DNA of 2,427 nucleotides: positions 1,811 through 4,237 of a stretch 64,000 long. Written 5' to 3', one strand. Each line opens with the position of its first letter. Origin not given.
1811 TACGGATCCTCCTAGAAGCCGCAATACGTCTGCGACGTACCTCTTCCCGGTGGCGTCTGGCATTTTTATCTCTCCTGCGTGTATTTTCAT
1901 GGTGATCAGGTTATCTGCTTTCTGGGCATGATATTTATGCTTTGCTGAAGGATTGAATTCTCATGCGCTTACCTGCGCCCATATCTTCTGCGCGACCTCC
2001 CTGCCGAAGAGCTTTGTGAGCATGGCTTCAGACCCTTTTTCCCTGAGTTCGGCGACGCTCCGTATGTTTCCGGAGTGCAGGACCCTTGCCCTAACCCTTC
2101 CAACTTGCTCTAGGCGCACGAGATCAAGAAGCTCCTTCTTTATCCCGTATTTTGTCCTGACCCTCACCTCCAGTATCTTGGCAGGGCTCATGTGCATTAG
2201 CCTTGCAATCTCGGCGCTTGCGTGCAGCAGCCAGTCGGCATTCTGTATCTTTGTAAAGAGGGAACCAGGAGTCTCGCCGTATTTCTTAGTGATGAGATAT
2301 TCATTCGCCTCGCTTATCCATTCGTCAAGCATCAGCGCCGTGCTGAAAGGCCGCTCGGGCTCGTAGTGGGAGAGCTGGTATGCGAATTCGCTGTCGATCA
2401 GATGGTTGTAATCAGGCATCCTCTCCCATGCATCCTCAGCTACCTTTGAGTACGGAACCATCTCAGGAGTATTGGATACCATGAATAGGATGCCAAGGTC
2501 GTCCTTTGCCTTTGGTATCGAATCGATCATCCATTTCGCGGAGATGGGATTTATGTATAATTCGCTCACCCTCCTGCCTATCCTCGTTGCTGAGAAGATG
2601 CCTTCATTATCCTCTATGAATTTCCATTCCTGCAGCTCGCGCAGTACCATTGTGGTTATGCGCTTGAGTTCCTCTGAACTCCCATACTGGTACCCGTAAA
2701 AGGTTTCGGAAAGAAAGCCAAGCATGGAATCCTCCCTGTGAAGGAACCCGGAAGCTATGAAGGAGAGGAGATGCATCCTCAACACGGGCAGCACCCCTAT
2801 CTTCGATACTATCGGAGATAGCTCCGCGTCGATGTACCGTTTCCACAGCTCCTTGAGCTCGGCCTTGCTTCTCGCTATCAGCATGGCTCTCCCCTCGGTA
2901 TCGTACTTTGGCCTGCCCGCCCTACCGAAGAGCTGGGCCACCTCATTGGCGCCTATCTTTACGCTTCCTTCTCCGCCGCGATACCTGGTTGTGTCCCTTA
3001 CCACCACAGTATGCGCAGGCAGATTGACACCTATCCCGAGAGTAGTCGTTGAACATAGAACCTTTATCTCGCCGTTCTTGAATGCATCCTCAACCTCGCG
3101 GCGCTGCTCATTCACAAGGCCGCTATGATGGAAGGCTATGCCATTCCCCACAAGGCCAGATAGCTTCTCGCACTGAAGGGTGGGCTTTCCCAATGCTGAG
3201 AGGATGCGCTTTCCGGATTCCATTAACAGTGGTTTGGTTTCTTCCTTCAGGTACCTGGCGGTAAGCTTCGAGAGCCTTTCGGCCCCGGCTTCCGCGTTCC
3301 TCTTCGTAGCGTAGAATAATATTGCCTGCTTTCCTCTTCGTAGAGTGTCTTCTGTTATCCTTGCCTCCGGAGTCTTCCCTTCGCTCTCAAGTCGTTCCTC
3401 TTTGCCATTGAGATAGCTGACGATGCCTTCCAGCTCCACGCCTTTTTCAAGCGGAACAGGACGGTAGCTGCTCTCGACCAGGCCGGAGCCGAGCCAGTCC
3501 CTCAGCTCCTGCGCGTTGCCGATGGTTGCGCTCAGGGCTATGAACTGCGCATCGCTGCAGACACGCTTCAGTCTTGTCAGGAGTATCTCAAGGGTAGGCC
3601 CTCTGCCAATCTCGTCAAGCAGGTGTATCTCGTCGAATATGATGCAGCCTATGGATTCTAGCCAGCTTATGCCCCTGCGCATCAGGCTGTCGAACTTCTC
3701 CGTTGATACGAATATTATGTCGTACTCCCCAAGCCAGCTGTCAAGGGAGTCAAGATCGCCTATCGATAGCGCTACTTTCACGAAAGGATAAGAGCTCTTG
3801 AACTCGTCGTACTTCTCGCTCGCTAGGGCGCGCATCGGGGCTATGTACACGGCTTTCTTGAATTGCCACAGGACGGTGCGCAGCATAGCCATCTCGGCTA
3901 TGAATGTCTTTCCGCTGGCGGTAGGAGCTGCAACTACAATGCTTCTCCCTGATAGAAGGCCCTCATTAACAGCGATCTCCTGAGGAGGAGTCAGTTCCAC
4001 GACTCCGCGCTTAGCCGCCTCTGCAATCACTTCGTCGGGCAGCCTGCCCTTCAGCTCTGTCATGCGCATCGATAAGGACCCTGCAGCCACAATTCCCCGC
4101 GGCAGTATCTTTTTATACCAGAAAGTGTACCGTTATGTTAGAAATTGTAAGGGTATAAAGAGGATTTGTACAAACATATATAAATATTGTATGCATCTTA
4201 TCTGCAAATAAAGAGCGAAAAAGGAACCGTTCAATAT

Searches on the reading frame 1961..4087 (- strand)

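Call 87: search_protein_families(library=pfam, proteins=[window:1961-4087:-], max_evalue=0.00001)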
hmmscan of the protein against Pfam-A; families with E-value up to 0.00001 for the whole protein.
window:1961-4087:- (708 aa): 5 families
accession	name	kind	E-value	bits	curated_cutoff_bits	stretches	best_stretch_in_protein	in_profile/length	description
PF00270.35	DEAD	-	1.3e-29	103.5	26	1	33-194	1-166/167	DEAD/DEAH box helicase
PF21280.2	Helicase_dom4_arc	-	1.9e-19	70.2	27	1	531-648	1-125/125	Archaeal helicase, domain 4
PF00271.37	Helicase_C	-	1.6e-11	44.9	23.5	1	306-393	31-109/110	Helicase conserved C-terminal domain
PF04851.21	ResIII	-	3.1e-08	34.1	22.5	1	31-189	3-162/164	Type III restriction enzyme, res subunit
PF22527.2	DEXQc_Suv3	-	5.3e-06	26.5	27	0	50-166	16-114/154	DEXQ-box helicase domain of Suv3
